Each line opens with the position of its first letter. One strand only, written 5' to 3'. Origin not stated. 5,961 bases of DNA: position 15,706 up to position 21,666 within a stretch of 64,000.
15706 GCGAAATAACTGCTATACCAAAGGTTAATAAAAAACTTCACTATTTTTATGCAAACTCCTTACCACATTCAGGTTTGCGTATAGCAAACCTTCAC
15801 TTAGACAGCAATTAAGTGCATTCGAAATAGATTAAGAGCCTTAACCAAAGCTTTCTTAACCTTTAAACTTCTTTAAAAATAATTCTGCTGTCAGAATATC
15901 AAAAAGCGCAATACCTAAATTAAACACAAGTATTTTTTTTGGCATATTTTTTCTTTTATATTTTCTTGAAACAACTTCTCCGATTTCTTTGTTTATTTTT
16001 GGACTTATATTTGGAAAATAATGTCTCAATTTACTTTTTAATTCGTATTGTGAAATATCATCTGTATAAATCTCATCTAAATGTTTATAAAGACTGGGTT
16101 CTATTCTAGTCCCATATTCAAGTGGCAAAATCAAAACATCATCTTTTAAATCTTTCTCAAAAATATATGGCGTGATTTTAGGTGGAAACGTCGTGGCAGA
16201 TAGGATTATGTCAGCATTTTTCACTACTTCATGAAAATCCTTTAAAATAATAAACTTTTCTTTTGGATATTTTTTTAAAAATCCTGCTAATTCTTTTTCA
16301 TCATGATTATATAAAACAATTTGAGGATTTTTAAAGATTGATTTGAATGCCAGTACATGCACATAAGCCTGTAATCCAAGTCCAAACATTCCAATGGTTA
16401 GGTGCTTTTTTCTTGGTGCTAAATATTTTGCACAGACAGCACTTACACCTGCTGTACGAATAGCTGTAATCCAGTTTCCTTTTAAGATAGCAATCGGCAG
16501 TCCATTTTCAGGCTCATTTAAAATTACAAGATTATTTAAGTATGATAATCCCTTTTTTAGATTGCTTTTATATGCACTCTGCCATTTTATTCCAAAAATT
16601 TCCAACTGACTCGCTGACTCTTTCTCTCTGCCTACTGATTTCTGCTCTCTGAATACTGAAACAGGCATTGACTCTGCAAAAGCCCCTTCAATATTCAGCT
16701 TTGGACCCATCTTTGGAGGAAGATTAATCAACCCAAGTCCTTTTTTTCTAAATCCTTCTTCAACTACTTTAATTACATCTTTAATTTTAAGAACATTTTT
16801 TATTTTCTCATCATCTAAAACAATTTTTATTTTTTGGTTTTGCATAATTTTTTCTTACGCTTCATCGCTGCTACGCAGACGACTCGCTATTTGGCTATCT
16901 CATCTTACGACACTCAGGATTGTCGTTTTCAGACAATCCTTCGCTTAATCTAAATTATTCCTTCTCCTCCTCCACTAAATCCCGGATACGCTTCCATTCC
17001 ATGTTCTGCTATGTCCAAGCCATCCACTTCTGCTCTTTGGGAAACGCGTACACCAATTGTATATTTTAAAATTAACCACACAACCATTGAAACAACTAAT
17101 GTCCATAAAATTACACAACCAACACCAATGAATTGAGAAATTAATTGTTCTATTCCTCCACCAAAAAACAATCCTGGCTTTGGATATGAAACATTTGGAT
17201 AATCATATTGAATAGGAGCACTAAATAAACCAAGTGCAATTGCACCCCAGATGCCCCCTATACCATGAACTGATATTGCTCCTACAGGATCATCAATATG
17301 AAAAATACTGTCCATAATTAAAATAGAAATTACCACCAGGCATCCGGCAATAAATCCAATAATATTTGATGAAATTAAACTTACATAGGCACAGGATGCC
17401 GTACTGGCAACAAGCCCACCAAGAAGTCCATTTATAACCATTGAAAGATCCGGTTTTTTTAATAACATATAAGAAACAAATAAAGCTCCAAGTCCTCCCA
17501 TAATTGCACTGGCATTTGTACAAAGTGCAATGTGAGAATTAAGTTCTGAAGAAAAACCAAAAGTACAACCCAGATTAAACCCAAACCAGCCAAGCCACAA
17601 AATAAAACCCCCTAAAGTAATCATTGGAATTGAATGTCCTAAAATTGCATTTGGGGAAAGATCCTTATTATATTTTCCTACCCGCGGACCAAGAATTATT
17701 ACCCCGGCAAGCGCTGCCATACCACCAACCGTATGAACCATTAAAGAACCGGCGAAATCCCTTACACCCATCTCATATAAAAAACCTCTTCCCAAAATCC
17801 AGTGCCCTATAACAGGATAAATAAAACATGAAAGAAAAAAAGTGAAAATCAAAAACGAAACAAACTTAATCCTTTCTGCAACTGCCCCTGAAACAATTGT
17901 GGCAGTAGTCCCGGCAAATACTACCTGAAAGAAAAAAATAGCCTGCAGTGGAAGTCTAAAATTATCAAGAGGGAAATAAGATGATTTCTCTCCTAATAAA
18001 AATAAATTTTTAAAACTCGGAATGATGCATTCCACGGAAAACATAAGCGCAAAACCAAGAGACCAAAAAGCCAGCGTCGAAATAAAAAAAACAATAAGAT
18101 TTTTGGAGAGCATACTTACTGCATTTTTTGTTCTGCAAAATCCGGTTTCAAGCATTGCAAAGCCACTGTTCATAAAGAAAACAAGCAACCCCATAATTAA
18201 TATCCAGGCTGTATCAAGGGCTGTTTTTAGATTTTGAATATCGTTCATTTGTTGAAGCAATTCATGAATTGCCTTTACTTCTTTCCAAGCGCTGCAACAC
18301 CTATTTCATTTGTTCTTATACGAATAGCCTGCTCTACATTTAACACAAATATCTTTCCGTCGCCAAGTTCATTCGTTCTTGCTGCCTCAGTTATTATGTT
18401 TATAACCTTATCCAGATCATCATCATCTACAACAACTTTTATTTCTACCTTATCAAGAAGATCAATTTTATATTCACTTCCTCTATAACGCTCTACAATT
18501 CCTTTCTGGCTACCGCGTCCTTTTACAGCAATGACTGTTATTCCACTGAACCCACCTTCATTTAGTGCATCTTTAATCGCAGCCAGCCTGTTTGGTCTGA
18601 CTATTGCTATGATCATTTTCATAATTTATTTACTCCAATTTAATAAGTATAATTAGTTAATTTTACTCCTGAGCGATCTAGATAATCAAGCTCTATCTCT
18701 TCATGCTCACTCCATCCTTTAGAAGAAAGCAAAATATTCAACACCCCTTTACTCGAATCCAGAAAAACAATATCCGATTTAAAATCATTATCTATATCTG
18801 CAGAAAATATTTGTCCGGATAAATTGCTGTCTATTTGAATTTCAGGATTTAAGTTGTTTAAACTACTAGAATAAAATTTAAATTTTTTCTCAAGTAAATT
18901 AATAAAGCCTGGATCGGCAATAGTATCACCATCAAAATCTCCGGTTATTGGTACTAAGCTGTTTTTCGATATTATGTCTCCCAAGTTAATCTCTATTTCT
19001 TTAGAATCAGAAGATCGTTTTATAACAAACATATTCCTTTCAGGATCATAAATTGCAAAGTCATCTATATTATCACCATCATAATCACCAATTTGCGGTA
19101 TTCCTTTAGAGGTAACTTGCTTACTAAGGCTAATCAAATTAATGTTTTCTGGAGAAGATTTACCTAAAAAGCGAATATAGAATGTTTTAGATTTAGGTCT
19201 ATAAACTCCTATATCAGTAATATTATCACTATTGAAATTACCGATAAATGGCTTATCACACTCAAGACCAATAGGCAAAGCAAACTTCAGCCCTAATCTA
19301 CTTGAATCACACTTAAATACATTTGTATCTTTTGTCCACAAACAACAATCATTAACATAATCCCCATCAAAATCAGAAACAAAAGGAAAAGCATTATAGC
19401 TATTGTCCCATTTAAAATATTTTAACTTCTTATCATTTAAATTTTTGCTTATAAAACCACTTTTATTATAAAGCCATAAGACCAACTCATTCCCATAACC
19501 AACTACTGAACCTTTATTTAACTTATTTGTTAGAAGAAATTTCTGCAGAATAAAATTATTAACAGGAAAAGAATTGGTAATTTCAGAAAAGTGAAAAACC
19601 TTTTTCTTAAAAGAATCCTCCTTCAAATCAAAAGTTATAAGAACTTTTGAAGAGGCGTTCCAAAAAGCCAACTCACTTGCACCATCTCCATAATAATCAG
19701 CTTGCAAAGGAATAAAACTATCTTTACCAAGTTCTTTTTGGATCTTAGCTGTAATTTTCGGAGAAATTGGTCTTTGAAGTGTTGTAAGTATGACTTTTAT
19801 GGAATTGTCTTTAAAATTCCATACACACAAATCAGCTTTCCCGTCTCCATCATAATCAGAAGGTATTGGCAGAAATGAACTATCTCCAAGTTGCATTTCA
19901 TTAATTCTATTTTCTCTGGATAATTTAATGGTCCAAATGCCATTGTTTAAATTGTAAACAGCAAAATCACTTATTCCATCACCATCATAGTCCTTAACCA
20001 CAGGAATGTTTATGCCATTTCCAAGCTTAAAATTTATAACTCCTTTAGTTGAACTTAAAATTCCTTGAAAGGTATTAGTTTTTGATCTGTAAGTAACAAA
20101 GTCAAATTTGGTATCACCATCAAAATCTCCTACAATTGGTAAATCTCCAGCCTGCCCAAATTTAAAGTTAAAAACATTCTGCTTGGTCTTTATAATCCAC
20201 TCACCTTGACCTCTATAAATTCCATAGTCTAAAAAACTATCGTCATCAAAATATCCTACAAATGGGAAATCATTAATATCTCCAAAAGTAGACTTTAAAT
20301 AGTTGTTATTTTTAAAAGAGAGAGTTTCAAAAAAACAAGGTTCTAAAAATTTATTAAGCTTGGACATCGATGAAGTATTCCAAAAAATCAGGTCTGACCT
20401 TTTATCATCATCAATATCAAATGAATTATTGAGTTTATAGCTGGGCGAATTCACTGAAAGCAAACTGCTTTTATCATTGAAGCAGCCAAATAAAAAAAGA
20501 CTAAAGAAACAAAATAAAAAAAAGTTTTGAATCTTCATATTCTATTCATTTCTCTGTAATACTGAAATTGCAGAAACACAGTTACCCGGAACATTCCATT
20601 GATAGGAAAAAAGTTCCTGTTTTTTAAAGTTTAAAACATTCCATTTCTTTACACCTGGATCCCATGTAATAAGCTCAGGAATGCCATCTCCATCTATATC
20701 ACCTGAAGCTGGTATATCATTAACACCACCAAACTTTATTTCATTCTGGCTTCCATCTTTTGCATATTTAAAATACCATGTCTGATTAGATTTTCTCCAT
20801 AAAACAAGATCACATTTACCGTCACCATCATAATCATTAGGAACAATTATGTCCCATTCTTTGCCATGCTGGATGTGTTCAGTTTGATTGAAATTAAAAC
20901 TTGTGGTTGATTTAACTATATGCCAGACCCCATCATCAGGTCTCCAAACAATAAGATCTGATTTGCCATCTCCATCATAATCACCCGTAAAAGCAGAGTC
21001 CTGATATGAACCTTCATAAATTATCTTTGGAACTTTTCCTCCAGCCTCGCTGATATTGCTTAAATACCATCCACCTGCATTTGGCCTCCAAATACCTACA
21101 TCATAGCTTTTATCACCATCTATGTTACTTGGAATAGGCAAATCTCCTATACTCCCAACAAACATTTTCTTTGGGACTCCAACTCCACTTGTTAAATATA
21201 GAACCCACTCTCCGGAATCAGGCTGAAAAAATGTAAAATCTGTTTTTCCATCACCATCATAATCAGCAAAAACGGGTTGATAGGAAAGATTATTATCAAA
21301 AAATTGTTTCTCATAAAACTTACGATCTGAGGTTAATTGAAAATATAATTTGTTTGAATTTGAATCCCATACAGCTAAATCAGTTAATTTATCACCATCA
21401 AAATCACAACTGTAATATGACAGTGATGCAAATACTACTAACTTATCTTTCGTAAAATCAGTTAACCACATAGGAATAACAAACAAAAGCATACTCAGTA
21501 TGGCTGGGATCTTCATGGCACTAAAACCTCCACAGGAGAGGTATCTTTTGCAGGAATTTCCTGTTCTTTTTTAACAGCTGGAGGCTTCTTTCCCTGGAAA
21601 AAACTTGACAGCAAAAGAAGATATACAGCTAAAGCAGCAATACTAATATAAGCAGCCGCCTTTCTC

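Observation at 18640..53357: ~35 kb island built almost entirely from polyprenyl-phosphate GT2 / GT-C modules plus FG-GAP propellers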

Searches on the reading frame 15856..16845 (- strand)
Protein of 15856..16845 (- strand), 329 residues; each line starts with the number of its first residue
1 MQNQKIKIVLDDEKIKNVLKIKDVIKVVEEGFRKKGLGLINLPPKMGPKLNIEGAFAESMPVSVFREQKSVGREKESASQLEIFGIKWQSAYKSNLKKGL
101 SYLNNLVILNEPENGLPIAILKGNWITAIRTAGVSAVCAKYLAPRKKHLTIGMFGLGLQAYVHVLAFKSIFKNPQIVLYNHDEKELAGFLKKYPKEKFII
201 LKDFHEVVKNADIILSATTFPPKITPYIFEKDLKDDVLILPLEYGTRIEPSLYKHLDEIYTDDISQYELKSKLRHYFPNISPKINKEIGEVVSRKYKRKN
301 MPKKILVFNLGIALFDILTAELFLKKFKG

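Call 3: search_protein_families(library=pfam, proteins=[window:15856-16845:-], max_evalue=0.01)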
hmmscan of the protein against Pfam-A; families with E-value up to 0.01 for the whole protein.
window:15856-16845:- (329 aa): 1 family
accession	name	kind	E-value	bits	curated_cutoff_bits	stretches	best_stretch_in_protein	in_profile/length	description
PF02423.21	OCD_Mu_crystall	-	7.4e-35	120.9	24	1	8-322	4-305/314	Ornithine cyclodeaminase/mu-crystallin family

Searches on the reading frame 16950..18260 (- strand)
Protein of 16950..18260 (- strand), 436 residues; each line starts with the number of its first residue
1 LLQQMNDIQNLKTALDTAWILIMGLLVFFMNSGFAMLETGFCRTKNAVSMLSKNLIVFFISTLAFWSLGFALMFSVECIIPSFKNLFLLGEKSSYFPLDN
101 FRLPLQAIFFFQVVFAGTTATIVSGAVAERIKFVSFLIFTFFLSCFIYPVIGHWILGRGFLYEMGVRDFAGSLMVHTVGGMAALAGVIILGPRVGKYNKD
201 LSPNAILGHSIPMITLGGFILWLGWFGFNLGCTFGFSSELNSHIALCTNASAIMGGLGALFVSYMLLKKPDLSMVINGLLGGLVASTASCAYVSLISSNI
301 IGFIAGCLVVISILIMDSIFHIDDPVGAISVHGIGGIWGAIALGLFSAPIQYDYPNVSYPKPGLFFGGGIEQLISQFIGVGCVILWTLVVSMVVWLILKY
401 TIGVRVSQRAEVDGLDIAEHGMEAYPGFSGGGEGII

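Call 3: search_protein_families(library=pfam, proteins=[window:16950-18260:-], max_evalue=0.01)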
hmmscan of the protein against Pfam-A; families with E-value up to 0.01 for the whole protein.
window:16950-18260:- (436 aa): 1 family
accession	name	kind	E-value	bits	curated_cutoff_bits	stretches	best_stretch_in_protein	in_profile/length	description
PF00909.26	Ammonium_transp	-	1.9e-115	386.3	23.2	1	18-425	1-399/399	Ammonium Transporter Family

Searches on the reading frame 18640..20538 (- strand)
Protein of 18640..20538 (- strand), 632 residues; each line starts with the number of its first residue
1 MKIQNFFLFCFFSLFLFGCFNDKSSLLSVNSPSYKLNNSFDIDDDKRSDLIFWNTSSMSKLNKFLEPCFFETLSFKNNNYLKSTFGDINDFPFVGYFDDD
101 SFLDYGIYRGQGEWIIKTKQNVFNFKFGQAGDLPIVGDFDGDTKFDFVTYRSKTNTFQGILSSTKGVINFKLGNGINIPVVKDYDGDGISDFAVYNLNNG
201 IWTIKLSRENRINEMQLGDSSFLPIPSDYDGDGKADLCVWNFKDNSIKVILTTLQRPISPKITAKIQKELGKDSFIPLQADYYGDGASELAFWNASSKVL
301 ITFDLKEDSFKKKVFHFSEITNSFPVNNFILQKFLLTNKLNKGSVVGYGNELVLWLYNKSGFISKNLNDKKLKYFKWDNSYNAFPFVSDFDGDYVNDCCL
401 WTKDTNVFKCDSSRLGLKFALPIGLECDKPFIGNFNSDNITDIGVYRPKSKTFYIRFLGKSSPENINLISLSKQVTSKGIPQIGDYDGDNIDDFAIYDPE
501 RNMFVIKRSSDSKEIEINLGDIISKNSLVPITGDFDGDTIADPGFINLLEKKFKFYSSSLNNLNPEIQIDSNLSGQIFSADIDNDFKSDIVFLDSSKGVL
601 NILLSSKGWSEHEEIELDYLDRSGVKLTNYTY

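Call 3: search_protein_families(library=pfam, proteins=[window:18640-20538:-], max_evalue=0.01)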
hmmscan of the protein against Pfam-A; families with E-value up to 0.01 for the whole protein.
window:18640-20538:- (632 aa): 2 families
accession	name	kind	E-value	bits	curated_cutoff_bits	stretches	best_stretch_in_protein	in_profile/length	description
PF13517.12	FG-GAP_3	-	6.4e-09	36.7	26.9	1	183-239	1-61/61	FG-GAP-like repeat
PF01839.29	FG-GAP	-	0.009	16.3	22.1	0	178-196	5-22/37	FG-GAP repeat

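Call 71: search_protein_families(library=ncbifam, proteins=[window:18640-20538:-], max_evalue=0.00001)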
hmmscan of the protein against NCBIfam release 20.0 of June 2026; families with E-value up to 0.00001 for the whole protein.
window:18640-20538:- (632 aa): 0 families

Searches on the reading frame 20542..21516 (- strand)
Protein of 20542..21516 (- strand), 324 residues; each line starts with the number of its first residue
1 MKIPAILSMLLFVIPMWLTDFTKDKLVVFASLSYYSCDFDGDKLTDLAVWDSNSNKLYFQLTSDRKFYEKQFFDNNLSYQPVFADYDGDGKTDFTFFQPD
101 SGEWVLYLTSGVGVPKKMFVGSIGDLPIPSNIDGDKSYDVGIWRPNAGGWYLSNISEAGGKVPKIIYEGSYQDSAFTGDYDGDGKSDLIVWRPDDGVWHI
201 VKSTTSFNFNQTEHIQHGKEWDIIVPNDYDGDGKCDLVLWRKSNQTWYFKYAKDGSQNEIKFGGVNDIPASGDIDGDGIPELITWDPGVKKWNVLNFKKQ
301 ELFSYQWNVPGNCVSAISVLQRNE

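Call 3: search_protein_families(library=pfam, proteins=[window:20542-21516:-], max_evalue=0.01)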
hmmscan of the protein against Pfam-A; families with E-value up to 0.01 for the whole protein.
window:20542-21516:- (324 aa): 3 families
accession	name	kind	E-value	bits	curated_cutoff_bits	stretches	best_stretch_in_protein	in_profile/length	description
PF13517.12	FG-GAP_3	-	4e-23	82.2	26.9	3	228-283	1-60/61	FG-GAP-like repeat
PF01839.29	FG-GAP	-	3.5e-13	49.5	22.1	0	177-190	7-20/37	FG-GAP repeat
PF12256.14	TcdB_toxin_midN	-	2.2e-05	24.3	24.8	0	227-258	33-64/181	Insecticide toxin TcdB middle/N-terminal region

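Call 71: search_protein_families(library=ncbifam, proteins=[window:20542-21516:-], max_evalue=0.00001)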
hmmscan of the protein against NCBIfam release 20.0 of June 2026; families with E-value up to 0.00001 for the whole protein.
window:20542-21516:- (324 aa): 0 families
